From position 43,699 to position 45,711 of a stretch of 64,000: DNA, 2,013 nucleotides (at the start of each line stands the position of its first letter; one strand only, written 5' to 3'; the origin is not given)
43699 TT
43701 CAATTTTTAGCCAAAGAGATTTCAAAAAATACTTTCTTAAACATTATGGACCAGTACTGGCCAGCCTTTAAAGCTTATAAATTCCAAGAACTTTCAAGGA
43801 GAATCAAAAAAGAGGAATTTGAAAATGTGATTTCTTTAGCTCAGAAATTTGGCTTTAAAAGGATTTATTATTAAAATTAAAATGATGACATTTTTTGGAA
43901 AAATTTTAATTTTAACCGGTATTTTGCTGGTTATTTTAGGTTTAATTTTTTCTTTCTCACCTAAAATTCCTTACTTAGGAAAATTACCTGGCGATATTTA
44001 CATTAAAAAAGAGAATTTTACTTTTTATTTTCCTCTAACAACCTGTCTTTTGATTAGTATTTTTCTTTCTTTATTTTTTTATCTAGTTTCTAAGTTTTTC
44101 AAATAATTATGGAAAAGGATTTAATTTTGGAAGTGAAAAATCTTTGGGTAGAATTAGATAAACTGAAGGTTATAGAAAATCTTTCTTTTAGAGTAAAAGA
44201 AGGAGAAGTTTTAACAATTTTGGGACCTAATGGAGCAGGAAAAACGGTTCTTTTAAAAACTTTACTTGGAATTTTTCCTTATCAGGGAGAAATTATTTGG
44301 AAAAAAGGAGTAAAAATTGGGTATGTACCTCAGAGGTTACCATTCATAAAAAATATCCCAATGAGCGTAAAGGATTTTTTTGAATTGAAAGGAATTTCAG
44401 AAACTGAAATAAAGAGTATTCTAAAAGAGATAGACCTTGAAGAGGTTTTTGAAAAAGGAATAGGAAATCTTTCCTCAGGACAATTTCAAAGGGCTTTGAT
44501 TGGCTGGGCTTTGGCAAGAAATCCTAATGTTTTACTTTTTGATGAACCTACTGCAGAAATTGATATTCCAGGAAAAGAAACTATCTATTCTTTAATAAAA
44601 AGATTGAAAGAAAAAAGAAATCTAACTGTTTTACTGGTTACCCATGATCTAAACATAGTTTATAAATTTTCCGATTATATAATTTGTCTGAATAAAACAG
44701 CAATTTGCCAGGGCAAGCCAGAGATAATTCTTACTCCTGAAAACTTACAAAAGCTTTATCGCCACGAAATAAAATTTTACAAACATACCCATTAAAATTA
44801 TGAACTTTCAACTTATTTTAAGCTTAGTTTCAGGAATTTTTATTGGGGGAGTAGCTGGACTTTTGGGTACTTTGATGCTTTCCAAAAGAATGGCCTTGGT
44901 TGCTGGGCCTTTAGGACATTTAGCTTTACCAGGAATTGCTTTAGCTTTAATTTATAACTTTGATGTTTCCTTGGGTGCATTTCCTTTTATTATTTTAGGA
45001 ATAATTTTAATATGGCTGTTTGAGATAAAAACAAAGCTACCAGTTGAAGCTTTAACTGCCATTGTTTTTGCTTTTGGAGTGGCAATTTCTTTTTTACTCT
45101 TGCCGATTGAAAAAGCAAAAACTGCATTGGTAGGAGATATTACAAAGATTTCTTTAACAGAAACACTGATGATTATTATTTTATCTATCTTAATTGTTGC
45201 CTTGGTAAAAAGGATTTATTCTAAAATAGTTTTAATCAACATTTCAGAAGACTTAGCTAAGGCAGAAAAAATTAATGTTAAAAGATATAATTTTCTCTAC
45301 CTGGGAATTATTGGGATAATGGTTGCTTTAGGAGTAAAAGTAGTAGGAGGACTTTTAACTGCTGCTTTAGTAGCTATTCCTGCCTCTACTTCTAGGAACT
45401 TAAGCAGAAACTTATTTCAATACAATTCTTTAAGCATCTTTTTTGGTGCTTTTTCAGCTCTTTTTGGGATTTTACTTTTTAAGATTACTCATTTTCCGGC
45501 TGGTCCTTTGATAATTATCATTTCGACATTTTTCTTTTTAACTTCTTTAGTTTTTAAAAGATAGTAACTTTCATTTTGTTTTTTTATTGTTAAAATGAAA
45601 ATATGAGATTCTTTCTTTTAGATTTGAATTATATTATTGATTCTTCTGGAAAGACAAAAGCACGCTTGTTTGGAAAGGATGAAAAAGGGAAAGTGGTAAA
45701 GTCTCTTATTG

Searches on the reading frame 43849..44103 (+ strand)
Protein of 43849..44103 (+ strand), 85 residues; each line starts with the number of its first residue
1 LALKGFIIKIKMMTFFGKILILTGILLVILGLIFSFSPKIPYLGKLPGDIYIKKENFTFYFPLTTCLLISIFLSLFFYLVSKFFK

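Call 54: search_protein_families(library=padloc, proteins=[window:43849-44103:+], max_evalue=0.01)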
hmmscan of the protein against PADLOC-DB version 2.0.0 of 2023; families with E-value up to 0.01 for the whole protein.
window:43849-44103:+ (85 aa): 0 families

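Call 77: search_protein_families(library=pfam, proteins=[window:43849-44103:+], max_evalue=0.001)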
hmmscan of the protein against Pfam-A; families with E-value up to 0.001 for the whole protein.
window:43849-44103:+ (85 aa): 1 family
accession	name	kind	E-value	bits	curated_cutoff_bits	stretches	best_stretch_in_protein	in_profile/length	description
PF11146.13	DUF2905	-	1.8e-23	83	22.2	1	17-79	1-63/64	Protein of unknown function (DUF2905)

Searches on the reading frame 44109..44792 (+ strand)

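Call 4: search_protein_families(library=pfam, proteins=[window:44109-44792:+], max_evalue=0.01)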
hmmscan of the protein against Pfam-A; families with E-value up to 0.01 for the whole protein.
window:44109-44792:+ (228 aa): 5 families
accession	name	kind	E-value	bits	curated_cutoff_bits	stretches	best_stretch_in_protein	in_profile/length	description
PF00005.33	ABC_tran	-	6.9e-24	85.4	25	1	23-149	2-137/137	ABC transporter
PF13304.12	AAA_21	-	8.5e-11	42.9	27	1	119-184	236-303/304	AAA domain, putative AbiEii toxin, Type IV TA system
PF13401.12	AAA_22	-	0.00057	20.6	27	1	32-177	5-121/130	AAA domain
PF02463.25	SMC_N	-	0.0016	18.4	40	0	33-52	25-44/220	RecF/RecN/SMC N terminal domain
PF13191.12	AAA_16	-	0.0055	17.6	32.6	0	28-70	18-63/167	AAA ATPase domain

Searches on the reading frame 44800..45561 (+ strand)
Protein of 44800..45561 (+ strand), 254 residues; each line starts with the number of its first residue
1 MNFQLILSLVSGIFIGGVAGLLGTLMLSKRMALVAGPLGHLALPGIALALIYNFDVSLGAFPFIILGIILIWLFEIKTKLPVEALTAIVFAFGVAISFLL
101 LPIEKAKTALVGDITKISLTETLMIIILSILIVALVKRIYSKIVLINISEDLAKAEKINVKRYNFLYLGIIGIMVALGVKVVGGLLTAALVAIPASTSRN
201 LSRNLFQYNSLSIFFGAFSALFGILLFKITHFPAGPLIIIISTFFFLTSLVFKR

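Call 4: search_protein_families(library=pfam, proteins=[window:44800-45561:+], max_evalue=0.01)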
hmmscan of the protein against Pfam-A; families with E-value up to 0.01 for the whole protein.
window:44800-45561:+ (254 aa): 2 families
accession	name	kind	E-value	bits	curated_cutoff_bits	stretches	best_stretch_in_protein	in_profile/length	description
PF00950.22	ABC-3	-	5.1e-41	141.3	20.1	1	8-252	8-257/258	ABC 3 transport family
PF01032.23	FecCD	-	0.00025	20.6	26.5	1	54-248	100-307/311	FecCD transport family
